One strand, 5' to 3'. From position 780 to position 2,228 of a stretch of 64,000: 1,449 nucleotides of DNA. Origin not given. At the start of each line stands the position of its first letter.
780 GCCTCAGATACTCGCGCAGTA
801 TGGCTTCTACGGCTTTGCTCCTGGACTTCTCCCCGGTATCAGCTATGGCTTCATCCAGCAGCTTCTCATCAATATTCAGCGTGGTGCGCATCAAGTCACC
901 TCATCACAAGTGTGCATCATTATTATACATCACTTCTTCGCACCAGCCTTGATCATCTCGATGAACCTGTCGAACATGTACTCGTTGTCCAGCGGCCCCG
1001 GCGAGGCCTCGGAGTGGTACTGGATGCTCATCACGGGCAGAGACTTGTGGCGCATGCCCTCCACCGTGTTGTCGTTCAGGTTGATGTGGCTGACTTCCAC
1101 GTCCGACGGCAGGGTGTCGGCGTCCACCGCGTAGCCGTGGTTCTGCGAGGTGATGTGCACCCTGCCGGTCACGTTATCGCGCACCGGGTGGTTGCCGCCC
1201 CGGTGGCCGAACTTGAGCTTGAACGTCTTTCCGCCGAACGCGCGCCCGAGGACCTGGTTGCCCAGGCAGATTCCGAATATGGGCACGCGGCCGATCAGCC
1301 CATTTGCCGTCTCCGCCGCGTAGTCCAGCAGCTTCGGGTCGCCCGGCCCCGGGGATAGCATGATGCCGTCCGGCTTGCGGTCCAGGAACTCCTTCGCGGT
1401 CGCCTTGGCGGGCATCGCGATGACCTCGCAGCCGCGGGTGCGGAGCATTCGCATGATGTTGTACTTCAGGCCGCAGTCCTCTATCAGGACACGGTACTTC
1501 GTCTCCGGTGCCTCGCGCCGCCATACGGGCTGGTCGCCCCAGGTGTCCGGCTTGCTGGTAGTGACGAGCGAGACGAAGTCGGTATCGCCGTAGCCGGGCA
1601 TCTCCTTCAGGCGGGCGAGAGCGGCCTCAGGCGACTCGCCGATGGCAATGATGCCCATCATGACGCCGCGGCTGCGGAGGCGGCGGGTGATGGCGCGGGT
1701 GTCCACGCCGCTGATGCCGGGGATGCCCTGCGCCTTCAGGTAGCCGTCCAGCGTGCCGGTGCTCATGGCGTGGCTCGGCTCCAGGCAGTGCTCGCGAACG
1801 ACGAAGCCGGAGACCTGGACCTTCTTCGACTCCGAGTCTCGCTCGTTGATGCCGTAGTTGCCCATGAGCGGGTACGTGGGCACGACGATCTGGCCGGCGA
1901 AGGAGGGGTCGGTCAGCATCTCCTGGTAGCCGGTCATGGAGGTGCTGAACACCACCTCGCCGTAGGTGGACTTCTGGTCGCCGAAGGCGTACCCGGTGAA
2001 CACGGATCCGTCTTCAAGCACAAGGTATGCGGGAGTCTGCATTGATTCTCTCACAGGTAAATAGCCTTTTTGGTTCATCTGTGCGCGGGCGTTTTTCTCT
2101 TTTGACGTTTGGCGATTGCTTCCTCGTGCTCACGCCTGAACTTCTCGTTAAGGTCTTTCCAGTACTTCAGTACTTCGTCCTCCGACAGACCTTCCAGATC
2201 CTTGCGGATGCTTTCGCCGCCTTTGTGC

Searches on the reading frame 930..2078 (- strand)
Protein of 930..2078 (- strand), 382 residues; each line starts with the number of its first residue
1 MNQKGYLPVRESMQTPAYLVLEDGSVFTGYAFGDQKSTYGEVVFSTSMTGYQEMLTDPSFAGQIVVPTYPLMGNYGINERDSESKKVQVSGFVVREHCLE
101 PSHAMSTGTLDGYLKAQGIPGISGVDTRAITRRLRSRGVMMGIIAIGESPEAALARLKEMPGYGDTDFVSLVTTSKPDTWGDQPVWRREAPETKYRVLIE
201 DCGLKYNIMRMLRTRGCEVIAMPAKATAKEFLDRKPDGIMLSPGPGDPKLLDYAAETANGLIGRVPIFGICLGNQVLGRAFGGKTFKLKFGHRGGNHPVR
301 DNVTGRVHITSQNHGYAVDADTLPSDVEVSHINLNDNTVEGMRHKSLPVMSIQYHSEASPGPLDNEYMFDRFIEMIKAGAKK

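Call 38: find_encoding_contigs(protein=window:930-2078:-, flank=10000, max_places=3)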
Protein window:930-2078:- (382 aa): 1 contig read that carries it; 1 place shown.
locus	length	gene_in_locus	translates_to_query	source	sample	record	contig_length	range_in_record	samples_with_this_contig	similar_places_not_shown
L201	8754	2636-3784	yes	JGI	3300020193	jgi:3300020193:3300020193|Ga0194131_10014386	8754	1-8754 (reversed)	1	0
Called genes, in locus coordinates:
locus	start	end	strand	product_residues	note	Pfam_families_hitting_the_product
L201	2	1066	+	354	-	?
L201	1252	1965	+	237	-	PF00561:Abhydrolase_1, PF12695:Abhydrolase_5 (faint), PF12697:Abhydrolase_6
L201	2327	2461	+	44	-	-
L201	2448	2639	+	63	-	-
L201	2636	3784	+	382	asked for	PF00988:CPSase_sm_chain, PF00117:GATase, PF07722:Peptidase_C26 (faint)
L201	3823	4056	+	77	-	PF09957:VapB_antitoxin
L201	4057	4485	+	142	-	PF01850:PIN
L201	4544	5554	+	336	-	PF21181:SsfX3_N, PF14606:Lipase_GDSL_3, PF13472:Lipase_GDSL_2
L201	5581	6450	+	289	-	-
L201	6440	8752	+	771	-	?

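Call 68: search_protein_families(library=pfam, proteins=[L201:6440-8752:+])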
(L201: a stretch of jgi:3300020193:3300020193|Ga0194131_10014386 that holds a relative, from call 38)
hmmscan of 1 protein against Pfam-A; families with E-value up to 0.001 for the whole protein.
L201:6440-8752:+ (771 aa): 7 families
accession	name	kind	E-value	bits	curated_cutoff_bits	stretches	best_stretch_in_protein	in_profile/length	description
PF25596.1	CPSase_L_D1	-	1.7e-88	292.8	27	2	6-122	3-117/118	Carbamoyl phosphate synthase preATP-grasp domain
PF02786.22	CPSase_L_D2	-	9.7e-81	270.7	19.8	2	126-344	1-210/211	Carbamoyl-phosphate synthase L chain, ATP binding domain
PF02787.25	CPSase_L_D3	-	2.2e-22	79.3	26.6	1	455-526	5-78/80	Carbamoyl-phosphate synthetase large chain, oligomerisation domain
PF07478.18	Dala_Dala_lig_C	-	9.8e-05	22.4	24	0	147-286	21-162/204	D-ala D-ala ligase C-terminus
PF01071.24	GARS_A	-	0.00027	21.3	27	0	130-261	6-145/194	Phosphoribosylglycinamide synthetase, ATP-grasp (A) domain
PF02222.28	ATP-grasp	-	0.00037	20.6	27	0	135-290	4-154/179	ATP-grasp domain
PF13549.11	ATP-grasp_5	-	0.00053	19.8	27.6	0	726-764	13-51/221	ATP-grasp domain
